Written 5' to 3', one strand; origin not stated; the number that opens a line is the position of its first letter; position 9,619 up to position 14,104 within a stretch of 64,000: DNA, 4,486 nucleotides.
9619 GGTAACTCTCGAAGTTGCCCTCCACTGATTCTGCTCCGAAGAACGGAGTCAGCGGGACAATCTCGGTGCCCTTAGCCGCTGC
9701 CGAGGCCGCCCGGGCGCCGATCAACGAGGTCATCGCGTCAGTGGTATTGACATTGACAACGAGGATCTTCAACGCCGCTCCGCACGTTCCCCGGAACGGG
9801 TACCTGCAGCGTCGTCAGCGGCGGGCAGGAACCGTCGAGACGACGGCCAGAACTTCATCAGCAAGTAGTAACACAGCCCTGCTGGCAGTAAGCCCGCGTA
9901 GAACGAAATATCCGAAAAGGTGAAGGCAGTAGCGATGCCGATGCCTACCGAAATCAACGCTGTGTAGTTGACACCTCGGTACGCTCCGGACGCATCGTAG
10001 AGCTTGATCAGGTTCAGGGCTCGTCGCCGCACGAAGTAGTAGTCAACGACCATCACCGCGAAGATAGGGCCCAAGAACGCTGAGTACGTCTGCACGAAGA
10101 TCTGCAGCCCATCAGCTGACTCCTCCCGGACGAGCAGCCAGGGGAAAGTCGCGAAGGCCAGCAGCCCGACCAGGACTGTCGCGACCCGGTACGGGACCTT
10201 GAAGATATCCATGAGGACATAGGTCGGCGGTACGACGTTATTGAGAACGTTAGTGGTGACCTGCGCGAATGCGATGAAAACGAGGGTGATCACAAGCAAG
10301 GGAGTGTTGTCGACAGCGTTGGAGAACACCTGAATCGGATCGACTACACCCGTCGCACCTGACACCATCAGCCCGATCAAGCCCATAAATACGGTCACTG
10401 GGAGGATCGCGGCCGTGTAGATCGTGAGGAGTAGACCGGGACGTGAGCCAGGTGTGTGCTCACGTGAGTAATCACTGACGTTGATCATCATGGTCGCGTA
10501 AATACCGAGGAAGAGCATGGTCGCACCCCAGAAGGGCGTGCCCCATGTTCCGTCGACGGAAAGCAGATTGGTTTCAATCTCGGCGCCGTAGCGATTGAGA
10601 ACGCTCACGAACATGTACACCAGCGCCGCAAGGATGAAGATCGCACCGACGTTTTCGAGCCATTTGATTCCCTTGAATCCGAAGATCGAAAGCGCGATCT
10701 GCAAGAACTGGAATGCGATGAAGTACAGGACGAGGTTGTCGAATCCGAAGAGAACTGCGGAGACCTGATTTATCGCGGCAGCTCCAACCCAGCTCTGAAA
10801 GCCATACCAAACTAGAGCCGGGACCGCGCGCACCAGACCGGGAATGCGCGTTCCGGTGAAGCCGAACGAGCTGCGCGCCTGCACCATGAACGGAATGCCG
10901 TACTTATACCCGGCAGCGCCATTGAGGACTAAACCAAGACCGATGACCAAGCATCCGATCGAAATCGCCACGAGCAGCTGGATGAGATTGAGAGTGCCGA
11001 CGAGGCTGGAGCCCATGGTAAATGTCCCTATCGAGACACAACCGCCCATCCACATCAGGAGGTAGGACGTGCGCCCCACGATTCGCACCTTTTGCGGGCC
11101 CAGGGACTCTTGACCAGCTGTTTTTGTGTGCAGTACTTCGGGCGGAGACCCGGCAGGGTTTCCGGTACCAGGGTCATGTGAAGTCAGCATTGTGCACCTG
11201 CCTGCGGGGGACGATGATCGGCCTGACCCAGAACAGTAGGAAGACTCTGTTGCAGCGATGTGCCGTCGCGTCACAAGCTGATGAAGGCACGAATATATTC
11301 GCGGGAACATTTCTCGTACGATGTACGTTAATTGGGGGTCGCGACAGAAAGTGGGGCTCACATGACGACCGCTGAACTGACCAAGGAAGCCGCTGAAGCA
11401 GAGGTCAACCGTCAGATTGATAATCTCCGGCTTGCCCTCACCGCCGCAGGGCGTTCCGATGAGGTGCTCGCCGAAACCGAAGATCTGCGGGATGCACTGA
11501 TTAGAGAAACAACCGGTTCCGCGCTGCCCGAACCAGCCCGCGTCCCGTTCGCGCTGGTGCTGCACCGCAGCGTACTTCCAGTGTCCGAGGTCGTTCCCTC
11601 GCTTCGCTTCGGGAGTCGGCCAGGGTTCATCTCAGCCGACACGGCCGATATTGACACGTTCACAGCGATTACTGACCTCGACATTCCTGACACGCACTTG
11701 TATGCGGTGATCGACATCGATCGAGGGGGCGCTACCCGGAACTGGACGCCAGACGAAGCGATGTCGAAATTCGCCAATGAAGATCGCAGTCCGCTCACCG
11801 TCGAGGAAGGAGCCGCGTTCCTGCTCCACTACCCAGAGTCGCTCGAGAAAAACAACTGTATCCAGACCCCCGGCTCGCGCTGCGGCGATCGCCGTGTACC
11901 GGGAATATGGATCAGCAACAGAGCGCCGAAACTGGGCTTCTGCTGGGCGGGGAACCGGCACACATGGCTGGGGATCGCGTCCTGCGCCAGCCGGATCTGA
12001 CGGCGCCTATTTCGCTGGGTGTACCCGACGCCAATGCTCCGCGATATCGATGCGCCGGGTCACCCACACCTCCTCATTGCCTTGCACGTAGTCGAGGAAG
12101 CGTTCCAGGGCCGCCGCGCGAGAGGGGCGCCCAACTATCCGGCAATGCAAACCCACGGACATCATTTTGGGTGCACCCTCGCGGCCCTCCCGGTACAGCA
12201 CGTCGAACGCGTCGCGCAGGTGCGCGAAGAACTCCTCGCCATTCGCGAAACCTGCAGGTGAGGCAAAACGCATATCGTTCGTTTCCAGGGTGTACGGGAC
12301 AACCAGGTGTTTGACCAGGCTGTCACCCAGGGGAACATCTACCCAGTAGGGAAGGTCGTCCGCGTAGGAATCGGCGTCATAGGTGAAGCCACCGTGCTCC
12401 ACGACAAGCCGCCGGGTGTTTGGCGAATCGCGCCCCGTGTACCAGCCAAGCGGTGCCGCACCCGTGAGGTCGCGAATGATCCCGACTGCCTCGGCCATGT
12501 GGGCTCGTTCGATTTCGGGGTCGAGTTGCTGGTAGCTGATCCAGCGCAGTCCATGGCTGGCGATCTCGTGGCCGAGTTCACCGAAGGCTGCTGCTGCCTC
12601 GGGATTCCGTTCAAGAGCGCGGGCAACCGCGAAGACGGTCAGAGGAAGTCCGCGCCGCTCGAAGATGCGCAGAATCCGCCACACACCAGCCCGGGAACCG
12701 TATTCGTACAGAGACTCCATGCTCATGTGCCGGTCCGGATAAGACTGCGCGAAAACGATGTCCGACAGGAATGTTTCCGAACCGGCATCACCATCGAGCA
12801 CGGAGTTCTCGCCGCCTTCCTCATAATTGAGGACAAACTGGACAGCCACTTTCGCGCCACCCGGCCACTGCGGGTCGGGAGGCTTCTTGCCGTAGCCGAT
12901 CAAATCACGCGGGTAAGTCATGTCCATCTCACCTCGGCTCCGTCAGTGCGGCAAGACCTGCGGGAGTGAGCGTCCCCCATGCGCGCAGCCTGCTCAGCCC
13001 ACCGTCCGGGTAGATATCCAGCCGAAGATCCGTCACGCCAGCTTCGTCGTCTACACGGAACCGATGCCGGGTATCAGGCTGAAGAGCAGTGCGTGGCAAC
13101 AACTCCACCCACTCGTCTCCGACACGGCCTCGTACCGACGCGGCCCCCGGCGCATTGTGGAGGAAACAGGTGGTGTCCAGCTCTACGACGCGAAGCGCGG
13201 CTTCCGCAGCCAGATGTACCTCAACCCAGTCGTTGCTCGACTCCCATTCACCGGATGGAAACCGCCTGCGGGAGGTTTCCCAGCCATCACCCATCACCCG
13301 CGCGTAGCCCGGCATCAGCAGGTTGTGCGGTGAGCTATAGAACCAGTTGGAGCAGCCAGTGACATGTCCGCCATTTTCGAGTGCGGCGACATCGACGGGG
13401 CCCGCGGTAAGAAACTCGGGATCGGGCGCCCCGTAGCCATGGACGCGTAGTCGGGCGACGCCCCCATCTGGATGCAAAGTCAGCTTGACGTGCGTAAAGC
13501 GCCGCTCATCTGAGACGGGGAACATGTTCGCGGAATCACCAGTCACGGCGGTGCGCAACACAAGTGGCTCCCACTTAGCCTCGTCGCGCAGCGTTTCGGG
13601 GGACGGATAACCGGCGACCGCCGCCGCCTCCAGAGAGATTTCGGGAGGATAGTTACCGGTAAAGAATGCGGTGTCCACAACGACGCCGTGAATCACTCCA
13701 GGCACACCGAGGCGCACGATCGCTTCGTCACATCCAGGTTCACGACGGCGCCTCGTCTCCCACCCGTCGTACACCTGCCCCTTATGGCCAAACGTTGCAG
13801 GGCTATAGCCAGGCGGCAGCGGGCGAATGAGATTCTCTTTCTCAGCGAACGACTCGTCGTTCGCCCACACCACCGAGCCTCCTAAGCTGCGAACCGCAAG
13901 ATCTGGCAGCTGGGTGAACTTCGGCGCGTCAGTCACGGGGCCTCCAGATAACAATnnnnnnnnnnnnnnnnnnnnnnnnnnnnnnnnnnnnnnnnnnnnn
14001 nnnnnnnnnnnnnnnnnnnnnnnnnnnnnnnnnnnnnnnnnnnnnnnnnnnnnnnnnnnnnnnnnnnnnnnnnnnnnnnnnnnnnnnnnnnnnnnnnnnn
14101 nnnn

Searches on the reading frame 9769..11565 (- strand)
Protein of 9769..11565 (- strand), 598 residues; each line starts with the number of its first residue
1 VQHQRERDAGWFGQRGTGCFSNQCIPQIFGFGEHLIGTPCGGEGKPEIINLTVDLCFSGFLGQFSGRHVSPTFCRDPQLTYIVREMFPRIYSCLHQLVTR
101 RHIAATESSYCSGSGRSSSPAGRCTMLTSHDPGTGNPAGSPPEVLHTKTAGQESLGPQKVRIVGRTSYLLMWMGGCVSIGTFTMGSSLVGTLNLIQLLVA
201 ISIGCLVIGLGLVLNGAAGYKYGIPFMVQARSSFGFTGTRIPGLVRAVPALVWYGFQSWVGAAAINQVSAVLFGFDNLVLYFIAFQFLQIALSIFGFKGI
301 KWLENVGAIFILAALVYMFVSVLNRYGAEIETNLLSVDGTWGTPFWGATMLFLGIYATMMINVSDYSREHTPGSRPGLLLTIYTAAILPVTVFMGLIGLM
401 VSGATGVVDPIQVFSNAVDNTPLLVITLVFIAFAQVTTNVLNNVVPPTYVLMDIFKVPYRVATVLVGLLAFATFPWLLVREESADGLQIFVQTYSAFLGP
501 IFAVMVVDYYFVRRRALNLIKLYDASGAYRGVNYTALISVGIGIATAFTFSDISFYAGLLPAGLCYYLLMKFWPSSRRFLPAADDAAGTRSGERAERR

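Call 81: search_protein_families(library=pfam, proteins=[window:9769-11565:-], max_evalue=0.0001)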
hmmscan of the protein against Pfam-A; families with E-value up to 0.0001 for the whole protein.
window:9769-11565:- (598 aa): 1 family
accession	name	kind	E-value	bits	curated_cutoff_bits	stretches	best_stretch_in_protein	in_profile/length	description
PF02133.21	Transp_cyt_pur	-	2.5e-54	185.2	23.5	1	158-561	4-427/440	Permease for cytosine/purines, uracil, thiamine, allantoin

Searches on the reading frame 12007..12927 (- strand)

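Call 82: search_protein_families(library=pfam, proteins=[window:12007-12927:-], max_evalue=0.0001)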
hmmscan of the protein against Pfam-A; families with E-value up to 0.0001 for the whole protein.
window:12007-12927:- (306 aa): 1 family
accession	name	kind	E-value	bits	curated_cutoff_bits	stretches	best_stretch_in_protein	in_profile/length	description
PF01522.26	Polysacc_deac_1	-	8e-12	45.6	23.1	1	74-162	13-101/124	Polysaccharide deacetylase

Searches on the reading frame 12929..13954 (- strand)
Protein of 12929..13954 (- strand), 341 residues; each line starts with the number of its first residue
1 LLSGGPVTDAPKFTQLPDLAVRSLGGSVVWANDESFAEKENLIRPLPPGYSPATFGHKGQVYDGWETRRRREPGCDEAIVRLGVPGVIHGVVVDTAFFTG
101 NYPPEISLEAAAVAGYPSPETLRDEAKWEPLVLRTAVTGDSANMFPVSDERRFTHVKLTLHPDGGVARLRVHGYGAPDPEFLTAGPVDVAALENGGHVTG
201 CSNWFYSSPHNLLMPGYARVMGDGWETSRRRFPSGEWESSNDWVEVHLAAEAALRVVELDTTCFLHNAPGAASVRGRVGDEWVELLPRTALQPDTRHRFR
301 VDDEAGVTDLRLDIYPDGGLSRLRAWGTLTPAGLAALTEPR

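Call 82: search_protein_families(library=pfam, proteins=[window:12929-13954:-], max_evalue=0.0001)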
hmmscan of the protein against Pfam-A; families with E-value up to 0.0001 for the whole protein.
window:12929-13954:- (341 aa): 1 family
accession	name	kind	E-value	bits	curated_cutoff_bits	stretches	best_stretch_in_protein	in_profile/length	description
PF03561.21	Allantoicase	-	3.7e-84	280.6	27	2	25-174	1-153/155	Allantoicase repeat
